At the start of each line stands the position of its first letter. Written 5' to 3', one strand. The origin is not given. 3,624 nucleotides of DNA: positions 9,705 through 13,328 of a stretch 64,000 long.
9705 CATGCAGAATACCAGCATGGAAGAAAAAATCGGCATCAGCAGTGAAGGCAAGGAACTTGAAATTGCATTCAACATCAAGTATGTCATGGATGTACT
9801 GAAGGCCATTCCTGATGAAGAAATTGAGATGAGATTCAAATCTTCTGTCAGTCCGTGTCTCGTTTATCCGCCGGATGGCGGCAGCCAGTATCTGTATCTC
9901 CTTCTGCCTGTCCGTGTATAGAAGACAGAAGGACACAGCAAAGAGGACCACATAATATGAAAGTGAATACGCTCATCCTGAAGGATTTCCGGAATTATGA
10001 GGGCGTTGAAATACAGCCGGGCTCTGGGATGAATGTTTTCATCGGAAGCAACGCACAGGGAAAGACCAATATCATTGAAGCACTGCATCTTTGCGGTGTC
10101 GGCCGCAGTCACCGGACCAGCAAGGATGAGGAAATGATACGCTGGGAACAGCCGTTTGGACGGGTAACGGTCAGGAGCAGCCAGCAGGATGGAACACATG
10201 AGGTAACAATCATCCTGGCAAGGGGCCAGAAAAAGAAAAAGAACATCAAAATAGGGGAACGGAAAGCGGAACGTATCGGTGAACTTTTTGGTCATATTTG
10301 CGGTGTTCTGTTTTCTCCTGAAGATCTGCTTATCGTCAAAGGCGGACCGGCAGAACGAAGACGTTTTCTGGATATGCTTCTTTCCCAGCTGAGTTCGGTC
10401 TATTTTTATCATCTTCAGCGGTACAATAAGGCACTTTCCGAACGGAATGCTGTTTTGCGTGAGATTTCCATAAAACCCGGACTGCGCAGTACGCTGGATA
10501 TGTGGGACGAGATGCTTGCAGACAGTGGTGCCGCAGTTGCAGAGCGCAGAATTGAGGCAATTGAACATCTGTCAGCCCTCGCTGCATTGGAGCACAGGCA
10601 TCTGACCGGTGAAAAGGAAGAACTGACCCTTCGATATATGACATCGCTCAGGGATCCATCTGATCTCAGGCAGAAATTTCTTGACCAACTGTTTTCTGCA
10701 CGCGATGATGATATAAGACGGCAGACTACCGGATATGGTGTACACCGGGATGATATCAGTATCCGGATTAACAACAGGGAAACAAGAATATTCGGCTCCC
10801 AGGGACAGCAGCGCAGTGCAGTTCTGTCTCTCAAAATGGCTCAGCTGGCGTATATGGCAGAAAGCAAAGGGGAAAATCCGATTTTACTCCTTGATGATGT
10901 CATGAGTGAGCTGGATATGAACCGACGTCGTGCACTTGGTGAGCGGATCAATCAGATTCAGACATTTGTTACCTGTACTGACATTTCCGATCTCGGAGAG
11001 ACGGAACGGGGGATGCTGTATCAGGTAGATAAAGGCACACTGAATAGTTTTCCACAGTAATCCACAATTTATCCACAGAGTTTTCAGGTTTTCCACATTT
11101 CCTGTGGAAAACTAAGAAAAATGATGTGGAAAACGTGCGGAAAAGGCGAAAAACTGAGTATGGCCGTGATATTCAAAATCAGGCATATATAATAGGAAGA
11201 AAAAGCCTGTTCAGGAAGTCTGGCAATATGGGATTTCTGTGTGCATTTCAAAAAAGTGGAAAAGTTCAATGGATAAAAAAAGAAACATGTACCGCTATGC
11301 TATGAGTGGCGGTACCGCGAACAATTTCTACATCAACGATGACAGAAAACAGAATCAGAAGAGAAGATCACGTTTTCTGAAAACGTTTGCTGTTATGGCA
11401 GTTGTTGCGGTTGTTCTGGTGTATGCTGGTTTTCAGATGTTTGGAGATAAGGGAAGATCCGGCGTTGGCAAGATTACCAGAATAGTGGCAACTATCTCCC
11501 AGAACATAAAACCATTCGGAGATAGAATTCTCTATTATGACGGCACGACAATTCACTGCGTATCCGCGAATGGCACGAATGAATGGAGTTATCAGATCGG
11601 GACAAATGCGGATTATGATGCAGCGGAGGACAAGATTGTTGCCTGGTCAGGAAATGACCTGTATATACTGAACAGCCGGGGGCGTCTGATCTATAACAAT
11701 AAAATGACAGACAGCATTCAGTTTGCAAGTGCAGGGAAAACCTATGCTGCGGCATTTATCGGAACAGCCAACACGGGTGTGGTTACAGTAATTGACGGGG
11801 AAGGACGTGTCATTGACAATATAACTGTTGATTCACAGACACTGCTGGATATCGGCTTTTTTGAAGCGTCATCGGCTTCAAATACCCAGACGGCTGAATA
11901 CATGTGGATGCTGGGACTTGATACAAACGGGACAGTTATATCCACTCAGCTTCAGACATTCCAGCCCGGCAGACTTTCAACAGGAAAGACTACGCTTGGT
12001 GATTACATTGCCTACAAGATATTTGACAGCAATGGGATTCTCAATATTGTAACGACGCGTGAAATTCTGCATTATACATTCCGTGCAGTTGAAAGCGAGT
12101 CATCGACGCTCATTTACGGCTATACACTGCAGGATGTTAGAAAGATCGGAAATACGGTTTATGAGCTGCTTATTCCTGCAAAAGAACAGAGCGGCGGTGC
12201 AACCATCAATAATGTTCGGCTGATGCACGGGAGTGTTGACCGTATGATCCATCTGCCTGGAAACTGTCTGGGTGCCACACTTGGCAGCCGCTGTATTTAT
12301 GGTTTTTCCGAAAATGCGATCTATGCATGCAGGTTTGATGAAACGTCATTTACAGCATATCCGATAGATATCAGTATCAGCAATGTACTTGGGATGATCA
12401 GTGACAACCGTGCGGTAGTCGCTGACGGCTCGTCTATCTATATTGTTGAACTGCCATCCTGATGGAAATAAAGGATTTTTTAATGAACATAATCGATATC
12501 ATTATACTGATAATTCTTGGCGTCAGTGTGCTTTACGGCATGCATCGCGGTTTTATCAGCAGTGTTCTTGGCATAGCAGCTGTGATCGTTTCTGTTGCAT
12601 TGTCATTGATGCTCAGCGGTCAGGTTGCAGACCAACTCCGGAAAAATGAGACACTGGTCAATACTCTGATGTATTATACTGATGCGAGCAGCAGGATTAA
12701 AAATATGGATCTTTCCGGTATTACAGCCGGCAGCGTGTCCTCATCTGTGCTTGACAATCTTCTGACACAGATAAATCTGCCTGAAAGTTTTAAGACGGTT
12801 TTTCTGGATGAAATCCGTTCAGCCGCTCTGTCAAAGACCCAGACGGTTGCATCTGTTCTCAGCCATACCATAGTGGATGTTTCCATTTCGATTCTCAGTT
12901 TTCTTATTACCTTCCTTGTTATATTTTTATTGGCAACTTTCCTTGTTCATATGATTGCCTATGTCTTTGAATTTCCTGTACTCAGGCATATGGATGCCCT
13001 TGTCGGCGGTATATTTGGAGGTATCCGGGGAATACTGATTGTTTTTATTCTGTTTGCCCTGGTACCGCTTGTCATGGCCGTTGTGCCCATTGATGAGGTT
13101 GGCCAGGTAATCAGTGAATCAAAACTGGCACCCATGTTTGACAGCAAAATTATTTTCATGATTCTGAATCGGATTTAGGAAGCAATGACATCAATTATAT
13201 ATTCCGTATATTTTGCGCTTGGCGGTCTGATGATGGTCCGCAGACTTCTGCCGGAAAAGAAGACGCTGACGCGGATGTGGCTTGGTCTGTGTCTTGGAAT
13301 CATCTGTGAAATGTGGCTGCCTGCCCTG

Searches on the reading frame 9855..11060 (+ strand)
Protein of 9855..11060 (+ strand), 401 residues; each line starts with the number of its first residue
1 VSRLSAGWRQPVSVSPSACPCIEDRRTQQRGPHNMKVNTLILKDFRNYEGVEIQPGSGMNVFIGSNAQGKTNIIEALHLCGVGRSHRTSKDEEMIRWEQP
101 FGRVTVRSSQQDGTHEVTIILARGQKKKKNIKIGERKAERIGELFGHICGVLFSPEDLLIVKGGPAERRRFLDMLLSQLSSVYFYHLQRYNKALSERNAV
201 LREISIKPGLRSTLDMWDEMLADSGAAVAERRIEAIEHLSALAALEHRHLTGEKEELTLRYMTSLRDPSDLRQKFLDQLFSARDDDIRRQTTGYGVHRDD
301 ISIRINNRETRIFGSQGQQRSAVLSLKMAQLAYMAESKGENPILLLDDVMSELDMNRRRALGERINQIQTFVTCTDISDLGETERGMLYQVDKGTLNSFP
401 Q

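Call 68: search_protein_families(library=pfam, proteins=[window:9855-11060:+], max_evalue=0.00001)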
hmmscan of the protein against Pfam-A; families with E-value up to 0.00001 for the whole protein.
window:9855-11060:+ (401 aa): 4 families
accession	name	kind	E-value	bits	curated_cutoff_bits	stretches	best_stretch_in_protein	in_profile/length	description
PF02463.25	SMC_N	-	2.7e-17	63.4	40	1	37-375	2-197/220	RecF/RecN/SMC N terminal domain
PF13476.12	AAA_23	-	9.2e-12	46.5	27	1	40-133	2-92/201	AAA domain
PF13175.12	AAA_15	-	3.2e-08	34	32.1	1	35-79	1-45/374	AAA ATPase domain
PF13304.12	AAA_21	-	2.6e-06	28.1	27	0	59-97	1-44/304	AAA domain, putative AbiEii toxin, Type IV TA system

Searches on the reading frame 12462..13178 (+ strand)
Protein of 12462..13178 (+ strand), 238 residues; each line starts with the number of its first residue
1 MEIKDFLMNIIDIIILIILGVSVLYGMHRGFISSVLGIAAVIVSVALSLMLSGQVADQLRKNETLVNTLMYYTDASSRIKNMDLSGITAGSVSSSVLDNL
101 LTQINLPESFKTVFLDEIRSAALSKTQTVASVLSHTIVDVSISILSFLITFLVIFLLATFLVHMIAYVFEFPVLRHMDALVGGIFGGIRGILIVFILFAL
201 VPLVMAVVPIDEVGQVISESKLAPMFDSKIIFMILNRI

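Call 68: search_protein_families(library=pfam, proteins=[window:12462-13178:+], max_evalue=0.00001)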
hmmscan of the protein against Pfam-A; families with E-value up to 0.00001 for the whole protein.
window:12462-13178:+ (238 aa): 1 family
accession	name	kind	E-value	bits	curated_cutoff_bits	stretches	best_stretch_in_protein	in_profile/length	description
PF02674.22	Colicin_V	-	3.5e-24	85.9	29.3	2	127-228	43-141/144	Colicin V production protein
